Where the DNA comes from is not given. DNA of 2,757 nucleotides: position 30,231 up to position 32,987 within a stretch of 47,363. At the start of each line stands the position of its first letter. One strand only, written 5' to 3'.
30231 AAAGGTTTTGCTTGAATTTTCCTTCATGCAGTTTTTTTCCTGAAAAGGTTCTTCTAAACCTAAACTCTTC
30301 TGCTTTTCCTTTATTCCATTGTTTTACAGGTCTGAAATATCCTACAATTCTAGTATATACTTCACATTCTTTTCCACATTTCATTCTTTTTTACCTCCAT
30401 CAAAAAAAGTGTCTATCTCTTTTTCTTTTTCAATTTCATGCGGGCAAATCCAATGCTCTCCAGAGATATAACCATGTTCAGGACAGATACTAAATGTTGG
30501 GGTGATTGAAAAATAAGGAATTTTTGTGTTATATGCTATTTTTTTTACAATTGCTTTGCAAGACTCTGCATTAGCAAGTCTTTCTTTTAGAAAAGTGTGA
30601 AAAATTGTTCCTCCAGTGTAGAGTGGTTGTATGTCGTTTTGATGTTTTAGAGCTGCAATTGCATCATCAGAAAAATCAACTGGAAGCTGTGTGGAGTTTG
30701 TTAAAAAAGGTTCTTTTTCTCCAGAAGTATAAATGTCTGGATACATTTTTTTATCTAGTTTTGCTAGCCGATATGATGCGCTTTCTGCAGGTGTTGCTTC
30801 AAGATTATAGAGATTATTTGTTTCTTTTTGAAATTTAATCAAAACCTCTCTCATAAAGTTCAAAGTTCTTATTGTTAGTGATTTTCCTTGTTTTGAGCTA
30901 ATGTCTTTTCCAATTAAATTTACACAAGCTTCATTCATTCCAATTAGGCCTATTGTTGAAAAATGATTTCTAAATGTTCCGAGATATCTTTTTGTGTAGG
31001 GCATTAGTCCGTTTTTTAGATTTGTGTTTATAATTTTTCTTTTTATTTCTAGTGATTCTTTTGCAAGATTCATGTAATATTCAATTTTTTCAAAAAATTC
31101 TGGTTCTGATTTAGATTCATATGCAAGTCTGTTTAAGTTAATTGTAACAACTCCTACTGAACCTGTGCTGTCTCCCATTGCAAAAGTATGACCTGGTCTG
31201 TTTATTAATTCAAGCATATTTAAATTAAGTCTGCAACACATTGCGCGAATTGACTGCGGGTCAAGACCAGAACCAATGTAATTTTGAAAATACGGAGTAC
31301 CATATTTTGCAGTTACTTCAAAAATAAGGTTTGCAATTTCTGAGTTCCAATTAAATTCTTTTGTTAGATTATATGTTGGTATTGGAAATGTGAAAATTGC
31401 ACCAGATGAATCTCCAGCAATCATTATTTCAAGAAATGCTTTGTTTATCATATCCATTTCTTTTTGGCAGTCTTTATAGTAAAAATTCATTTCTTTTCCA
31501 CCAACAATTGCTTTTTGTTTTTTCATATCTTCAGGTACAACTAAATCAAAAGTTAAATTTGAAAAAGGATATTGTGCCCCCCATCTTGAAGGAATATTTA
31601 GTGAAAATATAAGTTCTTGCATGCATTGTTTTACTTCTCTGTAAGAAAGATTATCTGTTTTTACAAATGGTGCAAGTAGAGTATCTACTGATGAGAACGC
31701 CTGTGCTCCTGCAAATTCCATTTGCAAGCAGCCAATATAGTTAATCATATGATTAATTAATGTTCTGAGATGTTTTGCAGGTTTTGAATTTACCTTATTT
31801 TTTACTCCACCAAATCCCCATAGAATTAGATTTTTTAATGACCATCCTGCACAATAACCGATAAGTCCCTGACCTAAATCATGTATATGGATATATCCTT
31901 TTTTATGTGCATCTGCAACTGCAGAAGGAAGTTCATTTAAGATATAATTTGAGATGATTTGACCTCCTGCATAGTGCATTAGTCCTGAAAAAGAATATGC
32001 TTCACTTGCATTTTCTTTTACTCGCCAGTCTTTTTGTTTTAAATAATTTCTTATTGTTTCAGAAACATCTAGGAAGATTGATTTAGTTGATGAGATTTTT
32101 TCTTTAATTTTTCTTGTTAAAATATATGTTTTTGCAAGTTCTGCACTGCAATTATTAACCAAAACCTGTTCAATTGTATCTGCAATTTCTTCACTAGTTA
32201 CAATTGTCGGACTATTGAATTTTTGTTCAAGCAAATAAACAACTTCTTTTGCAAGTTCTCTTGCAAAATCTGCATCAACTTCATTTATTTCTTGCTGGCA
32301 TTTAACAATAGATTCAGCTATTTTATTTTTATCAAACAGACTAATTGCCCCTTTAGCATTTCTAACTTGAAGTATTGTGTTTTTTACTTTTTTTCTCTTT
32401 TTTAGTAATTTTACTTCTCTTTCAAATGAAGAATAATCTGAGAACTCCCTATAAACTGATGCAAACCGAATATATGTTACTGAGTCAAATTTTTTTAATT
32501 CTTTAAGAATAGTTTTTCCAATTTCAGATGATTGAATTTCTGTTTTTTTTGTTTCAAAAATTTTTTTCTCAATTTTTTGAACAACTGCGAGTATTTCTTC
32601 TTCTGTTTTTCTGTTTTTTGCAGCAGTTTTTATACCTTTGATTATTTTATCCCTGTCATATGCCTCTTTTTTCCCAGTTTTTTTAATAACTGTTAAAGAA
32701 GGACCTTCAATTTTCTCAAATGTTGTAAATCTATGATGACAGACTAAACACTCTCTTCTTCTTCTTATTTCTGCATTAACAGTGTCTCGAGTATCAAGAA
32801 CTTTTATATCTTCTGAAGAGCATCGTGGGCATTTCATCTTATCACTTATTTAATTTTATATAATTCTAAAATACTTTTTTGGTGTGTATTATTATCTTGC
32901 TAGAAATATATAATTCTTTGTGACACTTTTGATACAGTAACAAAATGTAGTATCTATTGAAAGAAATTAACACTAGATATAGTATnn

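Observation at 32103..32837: Complete NrdR repressor module fused in frame to the class III ribonucleotide reductase it would normally regulate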

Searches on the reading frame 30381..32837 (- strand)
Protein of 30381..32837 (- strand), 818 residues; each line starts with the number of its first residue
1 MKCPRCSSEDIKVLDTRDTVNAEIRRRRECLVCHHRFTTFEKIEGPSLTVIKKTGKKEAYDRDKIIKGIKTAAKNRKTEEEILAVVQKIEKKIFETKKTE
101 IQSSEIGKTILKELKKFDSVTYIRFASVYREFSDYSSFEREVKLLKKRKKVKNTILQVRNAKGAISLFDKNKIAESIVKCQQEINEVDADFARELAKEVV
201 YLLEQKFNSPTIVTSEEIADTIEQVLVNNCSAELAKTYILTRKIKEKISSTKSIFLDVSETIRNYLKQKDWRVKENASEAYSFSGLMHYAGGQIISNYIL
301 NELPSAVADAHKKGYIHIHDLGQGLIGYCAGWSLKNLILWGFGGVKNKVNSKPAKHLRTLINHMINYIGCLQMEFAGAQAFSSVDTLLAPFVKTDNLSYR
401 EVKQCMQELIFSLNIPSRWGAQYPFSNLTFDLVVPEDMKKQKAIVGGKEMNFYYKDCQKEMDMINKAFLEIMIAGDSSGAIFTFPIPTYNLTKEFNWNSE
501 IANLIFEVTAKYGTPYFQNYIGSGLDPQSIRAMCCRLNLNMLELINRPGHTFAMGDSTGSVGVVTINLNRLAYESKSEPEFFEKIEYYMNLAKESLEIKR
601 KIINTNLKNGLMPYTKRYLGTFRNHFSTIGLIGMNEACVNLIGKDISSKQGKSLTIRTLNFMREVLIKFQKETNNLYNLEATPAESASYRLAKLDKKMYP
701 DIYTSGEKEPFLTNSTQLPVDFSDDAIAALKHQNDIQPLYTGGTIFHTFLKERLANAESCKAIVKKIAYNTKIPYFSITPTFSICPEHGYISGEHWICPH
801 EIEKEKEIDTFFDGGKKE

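Call 3: search_protein_families(library=pfam, proteins=[window:30381-32837:-], max_evalue=0.01)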
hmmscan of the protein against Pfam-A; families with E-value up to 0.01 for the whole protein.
window:30381-32837:- (818 aa): 3 families
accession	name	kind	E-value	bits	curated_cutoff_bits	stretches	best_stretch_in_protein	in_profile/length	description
PF13597.11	NRDD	-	8e-167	556.7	26.2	1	275-800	1-526/562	Anaerobic ribonucleoside-triphosphate reductase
PF03477.21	ATP-cone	-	3e-29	101.8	25.8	2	49-134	2-87/88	ATP cone domain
PF22811.2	Zn_ribbon_NrdR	-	1.8e-15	57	27.2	1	1-41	1-42/42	Transcriptional repressor NrdR-like, N-terminal domain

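Call 4: search_protein_families(library=ncbifam, proteins=[window:30381-32837:-], max_evalue=0.01)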
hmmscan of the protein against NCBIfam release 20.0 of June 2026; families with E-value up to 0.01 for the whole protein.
window:30381-32837:- (818 aa): 12 families
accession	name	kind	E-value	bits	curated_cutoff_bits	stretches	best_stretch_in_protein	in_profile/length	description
NF006126.0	PRK08270.1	equivalog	1.5e-280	932.2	548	1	157-801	4-647/684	ribonucleoside triphosphate reductase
TIGR02487.1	NrdD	equivalog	3.1e-140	468.5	326.35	1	275-799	2-544/581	anaerobic ribonucleoside-triphosphate reductase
NF006358.0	PRK08579.1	equivalog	4.9e-111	371.8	585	2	259-545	10-294/624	anaerobic ribonucleoside triphosphate reductase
NF006127.0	PRK08271.1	equivalog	4.4e-59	200.5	545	1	308-801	104-591/631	anaerobic ribonucleoside-triphosphate reductase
NF005497.0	PRK07111.1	equivalog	4.8e-54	183.9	764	2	400-800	306-706/746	anaerobic ribonucleoside triphosphate reductase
NF006732.0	PRK09263.1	equivalog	1.1e-50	172.9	657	2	157-799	4-663/712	anaerobic ribonucleoside-triphosphate reductase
TIGR02827.1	RNR_anaer_Bdell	equivalog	2.3e-44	151.9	568.3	1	308-800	77-561/596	anaerobic ribonucleoside-triphosphate reductase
TIGR00244.1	TIGR00244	equivalog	8.5e-41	139.4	124.65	1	1-143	1-145/147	transcriptional regulator NrdR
NF011292.0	PRK14704.1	equivalog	4.3e-22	78.4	736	2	628-801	405-581/618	anaerobic ribonucleoside triphosphate reductase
NF005010.0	PRK06406.1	subfamily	2e-08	33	1125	1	155-254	4-104/771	vitamin B12-dependent ribonucleotide reductase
NF009028.0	PRK12364.1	equivalog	8.8e-08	30.6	1377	1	157-268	2-116/842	ribonucleoside-diphosphate reductase subunit alpha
NF005544.0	PRK07207.1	equivalog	0.0012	16.8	965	1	148-248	26-133/965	ribonucleoside-diphosphate reductase subunit alpha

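Call 56: find_homologous_proteins(query=window:30384-32837:-, max_evalue=1e-50)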
Query window:30384-32837:- (818 aa): 8000 proteins with E <= 1e-50 among 8000 candidates; the best 120 are listed.
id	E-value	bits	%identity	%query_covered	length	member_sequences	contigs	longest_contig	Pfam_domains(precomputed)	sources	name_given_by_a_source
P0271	0.0e+0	1857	100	100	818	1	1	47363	PF22811.3,PF03477.22,PF13597.12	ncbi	-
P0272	0.0e+0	1356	72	98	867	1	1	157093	PF22811.3,PF03477.22,PF13597.12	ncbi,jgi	-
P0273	0.0e+0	1224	66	98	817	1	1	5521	PF22811.3,PF03477.22,PF13597.12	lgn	-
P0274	0.0e+0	1206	64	99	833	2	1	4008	PF22811.3,PF03477.22,PF13597.12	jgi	-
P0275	0.0e+0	1176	63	99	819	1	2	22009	PF22811.3,PF03477.22,PF13597.12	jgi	-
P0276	0.0e+0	1174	63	98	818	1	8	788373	PF22811.3,PF03477.22,PF13597.12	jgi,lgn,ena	jgi:ribonucleoside-triphosphate reductase (formate)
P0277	0.0e+0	1171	63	98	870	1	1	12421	PF22811.3,PF03477.22,PF13597.12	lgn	-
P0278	0.0e+0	1149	60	98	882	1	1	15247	PF22811.3,PF03477.22,PF13597.12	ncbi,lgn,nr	ncbi:ribonucleoside triphosphate reductase [Candidatus Woesearchaeota archaeon]|nr:ribonucleoside tr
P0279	0.0e+0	1141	61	98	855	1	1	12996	PF22811.3,PF03477.22,PF13597.12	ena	-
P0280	0.0e+0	1141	61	98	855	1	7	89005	PF22811.3,PF03477.22,PF13597.12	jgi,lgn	jgi:anaerobic ribonucleoside-triphosphate reductase/transcriptional regulator NrdR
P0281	0.0e+0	1137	60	98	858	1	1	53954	PF22811.3,PF03477.22,PF13597.12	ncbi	-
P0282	0.0e+0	1131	61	98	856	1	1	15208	PF22811.3,PF03477.22,PF13597.12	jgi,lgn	jgi:anaerobic ribonucleoside-triphosphate reductase/transcriptional regulator NrdR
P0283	0.0e+0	1128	61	98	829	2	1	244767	PF22811.3,PF03477.22,PF13597.12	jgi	-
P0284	0.0e+0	1128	60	98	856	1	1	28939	PF22811.3,PF03477.22,PF13597.12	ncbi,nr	ncbi:MAG: ribonucleoside triphosphate reductase [Candidatus Aenigmarchaeota archaeon]|nr:ribonucleos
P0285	0.0e+0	1127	61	98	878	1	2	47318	PF22811.3,PF03477.22,PF13597.12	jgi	jgi:ribonucleoside-triphosphate reductase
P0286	0.0e+0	1126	60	98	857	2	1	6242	PF22811.3,PF03477.22,PF13597.12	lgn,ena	-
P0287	0.0e+0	1125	60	98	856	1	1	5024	PF22811.3,PF03477.22,PF13597.12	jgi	jgi:ribonucleoside-triphosphate reductase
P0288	0.0e+0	1125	60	99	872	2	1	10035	PF22811.3,PF03477.22,PF13597.12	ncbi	ncbi:MAG: ribonucleoside triphosphate reductase [Candidatus Nanoarchaeia archaeon]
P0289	0.0e+0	1123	59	98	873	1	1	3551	PF22811.3,PF03477.22,PF13597.12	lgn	-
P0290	0.0e+0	1122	61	98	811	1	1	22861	PF22811.3,PF03477.22,PF13597.12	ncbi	-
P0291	0.0e+0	1120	58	98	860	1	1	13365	PF22811.3,PF03477.22,PF13597.12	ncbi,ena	-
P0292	0.0e+0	1119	59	98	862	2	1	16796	PF22811.3,PF03477.22,PF13597.12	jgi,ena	-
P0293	0.0e+0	1118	60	98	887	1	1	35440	PF22811.3,PF03477.22,PF13597.12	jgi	jgi:ribonucleoside-triphosphate reductase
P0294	0.0e+0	1117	58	99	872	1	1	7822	PF22811.3,PF03477.22,PF13597.12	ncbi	ncbi:MAG: ribonucleoside triphosphate reductase [Nanobdellota archaeon]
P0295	0.0e+0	1115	60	98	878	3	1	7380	PF22811.3,PF03477.22,PF13597.12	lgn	-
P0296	0.0e+0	1114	60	98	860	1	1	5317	PF22811.3,PF03477.22,PF13597.12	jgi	jgi:ribonucleoside-triphosphate reductase (formate)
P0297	0.0e+0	1113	62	96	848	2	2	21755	PF22811.3,PF03477.22,PF13597.12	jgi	-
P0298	0.0e+0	1112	60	98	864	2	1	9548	PF22811.3,PF03477.22,PF13597.12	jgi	jgi:ribonucleoside-triphosphate reductase (formate)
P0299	0.0e+0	1111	61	98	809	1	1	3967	PF22811.3,PF03477.22,PF13597.12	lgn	-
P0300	0.0e+0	1108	61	96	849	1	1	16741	PF22811.3,PF03477.22,PF13597.12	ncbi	ncbi:MAG: ribonucleoside triphosphate reductase, partial [Candidatus Woesearchaeota archaeon]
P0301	0.0e+0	1108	59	98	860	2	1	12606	PF22811.3,PF03477.22,PF13597.12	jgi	jgi:ribonucleoside-triphosphate reductase (formate)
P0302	0.0e+0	1107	58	99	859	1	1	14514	PF22811.3,PF03477.22,PF13597.12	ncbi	-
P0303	0.0e+0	1106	59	98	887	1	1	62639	PF22811.3,PF03477.22,PF13597.12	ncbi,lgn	-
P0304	0.0e+0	1105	59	98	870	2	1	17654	PF22811.3,PF03477.22,PF13597.12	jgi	jgi:ribonucleoside-triphosphate reductase (formate)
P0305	0.0e+0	1104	58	99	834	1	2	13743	PF22811.3,PF03477.22,PF13597.12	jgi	-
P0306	0.0e+0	1104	60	99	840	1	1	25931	PF22811.3,PF03477.22,PF13597.12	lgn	-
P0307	0.0e+0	1102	60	98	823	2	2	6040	PF22811.3,PF03477.22,PF13597.12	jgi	-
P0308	0.0e+0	1102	60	98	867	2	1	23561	PF22811.3,PF03477.22,PF13597.12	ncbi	-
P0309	0.0e+0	1101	58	98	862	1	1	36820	PF22811.3,PF03477.22,PF13597.12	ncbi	ncbi:MAG: ribonucleoside triphosphate reductase [Candidatus Nanoarchaeia archaeon]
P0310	0.0e+0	1101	59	98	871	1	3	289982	PF22811.3,PF03477.22,PF13597.12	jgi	-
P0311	0.0e+0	1098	60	98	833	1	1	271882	PF22811.3,PF03477.22,PF13597.12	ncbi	-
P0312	0.0e+0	1098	60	98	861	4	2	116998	PF22811.3,PF03477.22,PF13597.12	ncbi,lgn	ncbi:MAG: ribonucleoside triphosphate reductase [Candidatus Woesearchaeota archaeon]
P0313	0.0e+0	1097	59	99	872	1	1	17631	PF22811.3,PF03477.22,PF13597.12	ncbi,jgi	-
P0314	0.0e+0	1097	59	99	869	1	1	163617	PF22811.3,PF03477.22,PF13597.12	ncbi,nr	ncbi:ribonucleoside triphosphate reductase [Candidatus Woesearchaeota archaeon]|nr:ribonucleoside tr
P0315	0.0e+0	1096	-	-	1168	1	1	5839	PF22811.3,PF03477.22,PF13597.12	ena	-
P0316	0.0e+0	1095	59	99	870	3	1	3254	PF22811.3,PF03477.22,PF13597.12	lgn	-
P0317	0.0e+0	1092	71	59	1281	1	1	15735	PF22811.3,PF03477.22,PF14890.12,PF13597.12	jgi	jgi:anaerobic ribonucleoside-triphosphate reductase/transcriptional regulator NrdR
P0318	0.0e+0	1092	58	98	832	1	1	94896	PF22811.3,PF03477.22,PF13597.12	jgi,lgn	jgi:ribonucleoside-triphosphate reductase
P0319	0.0e+0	1091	59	98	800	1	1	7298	PF22811.3,PF03477.22,PF13597.12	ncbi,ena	-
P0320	0.0e+0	1090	59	98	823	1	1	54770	PF22811.3,PF03477.22,PF13597.12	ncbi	-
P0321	0.0e+0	1089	-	-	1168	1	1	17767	PF22811.3,PF03477.22,PF13597.12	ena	-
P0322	0.0e+0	1088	60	96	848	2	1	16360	PF22811.3,PF03477.22,PF13597.12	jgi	-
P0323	0.0e+0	1088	59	98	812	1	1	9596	PF22811.3,PF03477.22,PF13597.12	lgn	-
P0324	0.0e+0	1087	59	98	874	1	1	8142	PF22811.3,PF03477.22,PF13597.12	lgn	-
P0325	0.0e+0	1085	58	98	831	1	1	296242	PF22811.3,PF03477.22,PF13597.12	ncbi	-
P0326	0.0e+0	1083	58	99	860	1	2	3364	PF22811.3,PF03477.22,PF13597.12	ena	-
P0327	0.0e+0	1082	59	98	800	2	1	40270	PF22811.3,PF03477.22,PF13597.12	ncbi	-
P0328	0.0e+0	1082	58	98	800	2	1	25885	PF22811.3,PF03477.22,PF13597.12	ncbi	-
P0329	0.0e+0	1078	58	98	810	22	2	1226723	PF22811.3,PF03477.22,PF13597.12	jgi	-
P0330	0.0e+0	1072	58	98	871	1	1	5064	PF22811.3,PF03477.22,PF13597.12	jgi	-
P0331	0.0e+0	1070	70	80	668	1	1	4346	PF22811.3,PF03477.22,PF13597.12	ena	-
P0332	0.0e+0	1068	58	98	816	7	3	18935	PF22811.3,PF03477.22,PF13597.12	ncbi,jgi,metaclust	metaclust:\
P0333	0.0e+0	1067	59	98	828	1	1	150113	PF22811.3,PF03477.22,PF13597.12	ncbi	-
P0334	0.0e+0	1067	58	99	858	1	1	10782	PF22811.3,PF03477.22,PF13597.12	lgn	-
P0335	0.0e+0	1064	57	98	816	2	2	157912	PF22811.3,PF03477.22,PF13597.12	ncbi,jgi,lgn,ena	jgi:ribonucleoside-triphosphate reductase (formate)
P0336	0.0e+0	1063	66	82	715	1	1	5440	PF22811.3,PF03477.22,PF13597.12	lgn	-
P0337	0.0e+0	1062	57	98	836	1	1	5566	PF22811.3,PF03477.22,PF13597.12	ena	-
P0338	0.0e+0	1059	58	98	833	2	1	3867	PF22811.3,PF03477.22,PF13597.12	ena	-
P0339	0.0e+0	1053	58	98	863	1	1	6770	PF22811.3,PF03477.22,PF13597.12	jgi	jgi:anaerobic ribonucleoside-triphosphate reductase/transcriptional regulator NrdR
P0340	0.0e+0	1047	67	81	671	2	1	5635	PF03477.22,PF13597.12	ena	-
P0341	0.0e+0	1047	57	98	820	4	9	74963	PF22811.3,PF03477.22,PF13597.12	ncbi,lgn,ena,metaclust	metaclust:\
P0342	0.0e+0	1046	66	80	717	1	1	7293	PF22811.3,PF03477.22,PF13597.12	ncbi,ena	-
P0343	0.0e+0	1045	63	83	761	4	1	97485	PF22811.3,PF03477.22,PF13597.12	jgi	jgi:ribonucleoside-triphosphate reductase (formate)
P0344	0.0e+0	1045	65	81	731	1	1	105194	PF22811.3,PF03477.22,PF13597.12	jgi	jgi:ribonucleoside-triphosphate reductase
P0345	0.0e+0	1045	66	79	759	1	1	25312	PF22811.3,PF03477.22,PF13597.12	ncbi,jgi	-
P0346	0.0e+0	1045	-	-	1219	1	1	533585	PF22811.3,PF03477.22,PF14528.12,PF14890.12,PF13597.12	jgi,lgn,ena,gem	-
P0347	0.0e+0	1041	67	79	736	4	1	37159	PF22811.3,PF03477.22,PF13597.12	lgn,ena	-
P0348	0.0e+0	1039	64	79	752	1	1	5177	PF22811.3,PF03477.22,PF13597.12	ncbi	-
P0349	0.0e+0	1035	-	-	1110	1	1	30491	PF22811.3,PF03477.22,PF14890.12,PF13597.12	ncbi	-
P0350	0.0e+0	1035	68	80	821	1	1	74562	PF03477.22,PF13597.12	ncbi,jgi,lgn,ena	-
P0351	0.0e+0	1035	64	79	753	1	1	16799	PF22811.3,PF03477.22,PF13597.12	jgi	-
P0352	0.0e+0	1035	64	83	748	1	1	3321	PF22811.3,PF03477.22,PF13597.12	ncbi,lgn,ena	-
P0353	0.0e+0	1034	66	80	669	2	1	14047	PF03477.22,PF13597.12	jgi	-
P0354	0.0e+0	1031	56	98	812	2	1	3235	PF22811.3,PF03477.22,PF13597.12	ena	-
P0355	0.0e+0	1031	64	82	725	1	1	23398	PF22811.3,PF03477.22,PF13597.12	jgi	jgi:ribonucleoside-triphosphate reductase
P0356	0.0e+0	1028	66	80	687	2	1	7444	PF03477.22,PF13597.12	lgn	-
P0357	0.0e+0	1026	64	82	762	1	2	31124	PF22811.3,PF03477.22,PF13597.12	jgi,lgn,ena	-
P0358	0.0e+0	1025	64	83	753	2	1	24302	PF22811.3,PF03477.22,PF13597.12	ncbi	-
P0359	0.0e+0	1024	65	79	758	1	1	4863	PF22811.3,PF03477.22,PF13597.12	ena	-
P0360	0.0e+0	1024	65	79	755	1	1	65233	PF22811.3,PF03477.22,PF13597.12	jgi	-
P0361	0.0e+0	1022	64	79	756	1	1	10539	PF22811.3,PF03477.22,PF13597.12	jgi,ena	-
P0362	0.0e+0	1022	65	80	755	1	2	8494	PF22811.3,PF03477.22,PF13597.12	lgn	-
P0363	0.0e+0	1021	64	80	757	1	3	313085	PF22811.3,PF03477.22,PF13597.12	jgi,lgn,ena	-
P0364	0.0e+0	1021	64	78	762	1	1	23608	PF22811.3,PF03477.22,PF13597.12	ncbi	-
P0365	0.0e+0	1021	65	80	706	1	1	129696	PF03477.22,PF13597.12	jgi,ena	-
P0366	0.0e+0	1020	64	82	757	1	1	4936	PF22811.3,PF03477.22,PF13597.12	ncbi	-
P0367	0.0e+0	1020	65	79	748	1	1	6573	PF22811.3,PF03477.22,PF13597.12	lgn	-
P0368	0.0e+0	1019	64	79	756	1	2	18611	PF22811.3,PF03477.22,PF13597.12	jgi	jgi:ribonucleoside-triphosphate reductase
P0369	0.0e+0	1019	63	81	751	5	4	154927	PF22811.3,PF03477.22,PF13597.12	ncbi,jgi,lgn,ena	-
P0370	0.0e+0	1019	66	79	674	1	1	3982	PF03477.22,PF13597.12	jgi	jgi:anaerobic ribonucleoside-triphosphate reductase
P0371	0.0e+0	1018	64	82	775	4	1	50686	PF22811.3,PF03477.22,PF13597.12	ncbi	-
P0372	0.0e+0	1018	64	78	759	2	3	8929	PF22811.3,PF03477.22,PF13597.12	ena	-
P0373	0.0e+0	1017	65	80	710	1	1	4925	PF03477.22,PF13597.12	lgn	-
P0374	0.0e+0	1017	65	79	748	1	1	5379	PF22811.3,PF03477.22,PF13597.12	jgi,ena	-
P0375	0.0e+0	1015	64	81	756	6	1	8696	PF22811.3,PF03477.22,PF13597.12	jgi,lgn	-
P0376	0.0e+0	1015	64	79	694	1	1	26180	PF22811.3,PF03477.22,PF13597.12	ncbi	-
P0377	0.0e+0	1015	70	75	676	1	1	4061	PF03477.22,PF13597.12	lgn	-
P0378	0.0e+0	1015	66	79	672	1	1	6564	PF03477.22,PF13597.12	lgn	-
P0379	0.0e+0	1013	64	81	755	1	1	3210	PF22811.3,PF03477.22,PF13597.12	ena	-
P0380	0.0e+0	1013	63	80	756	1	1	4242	PF22811.3,PF03477.22,PF13597.12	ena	-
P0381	0.0e+0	1013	65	80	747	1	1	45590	PF22811.3,PF03477.22,PF13597.12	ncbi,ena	-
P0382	0.0e+0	1013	65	80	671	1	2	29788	PF03477.22,PF13597.12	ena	-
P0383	0.0e+0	1012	66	79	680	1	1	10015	PF03477.22,PF13597.12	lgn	-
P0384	0.0e+0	1012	65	80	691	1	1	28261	PF03477.22,PF13597.12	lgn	-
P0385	0.0e+0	1012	65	81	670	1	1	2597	PF03477.22,PF13597.12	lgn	-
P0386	0.0e+0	1012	63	82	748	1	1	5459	PF22811.3,PF03477.22,PF13597.12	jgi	-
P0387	0.0e+0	1012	64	79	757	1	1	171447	PF22811.3,PF03477.22,PF13597.12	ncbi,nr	ncbi:ribonucleoside triphosphate reductase [Candidatus Woesearchaeota archaeon]|nr:ribonucleoside tr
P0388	0.0e+0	1012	-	-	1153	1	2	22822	PF22811.3,PF03477.22,PF14890.12,PF13597.12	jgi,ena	-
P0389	0.0e+0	1012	65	79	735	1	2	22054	PF22811.3,PF03477.22,PF13597.12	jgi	jgi:ribonucleoside-triphosphate reductase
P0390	0.0e+0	1011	63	84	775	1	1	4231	PF03477.22,PF13597.12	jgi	jgi:ribonucleoside-triphosphate reductase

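Call 60: find_encoding_contigs(protein=P0272, flank=5000, max_places=2)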
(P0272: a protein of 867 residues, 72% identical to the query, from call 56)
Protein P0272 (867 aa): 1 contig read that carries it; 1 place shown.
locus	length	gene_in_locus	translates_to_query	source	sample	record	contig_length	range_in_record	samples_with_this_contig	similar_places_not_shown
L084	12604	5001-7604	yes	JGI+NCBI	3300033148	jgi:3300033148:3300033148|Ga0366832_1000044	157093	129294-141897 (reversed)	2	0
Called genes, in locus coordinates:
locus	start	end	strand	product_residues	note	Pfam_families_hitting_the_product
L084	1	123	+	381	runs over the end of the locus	PF01855:POR_N, PF02780:Transketolase_C (faint), PF17147:PFOR_II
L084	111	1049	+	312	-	PF02775:TPP_enzyme_C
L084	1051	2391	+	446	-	PF01645:Glu_synthase, PF01070:FMN_dh, PF03060:NMO (weak)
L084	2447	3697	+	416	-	PF00483:NTP_transferase, PF12804:NTP_transf_3 (faint), PF13419:HAD_2 (faint), PF00702:Hydrolase, PF13242:Hydrolase_like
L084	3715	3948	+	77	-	PF05768:Glrx-like (weak), PF00462:Glutaredoxin, PF13417:GST_N_3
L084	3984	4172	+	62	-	PF00037:Fer4 (weak), PF12797:Fer4_2 (weak), PF12837:Fer4_6 (weak), PF13459:Fer4_15, PF13370:Fer4_13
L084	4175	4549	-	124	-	PF24709:DUF7670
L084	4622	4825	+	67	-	PF08984:DUF1858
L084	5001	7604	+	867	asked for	PF22811:Zn_ribbon_NrdR, PF03477:ATP-cone, PF13597:NRDD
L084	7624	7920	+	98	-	-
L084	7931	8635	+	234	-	PF13353:Fer4_12 (weak), PF04055:Radical_SAM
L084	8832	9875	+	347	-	PF00579:tRNA-synt_1b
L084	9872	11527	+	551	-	PF00749:tRNA-synt_1c, PF03950:tRNA-synt_1c_C, PF20974:tRNA-synt_1c_C2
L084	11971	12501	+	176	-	PF01248:Ribosomal_L7Ae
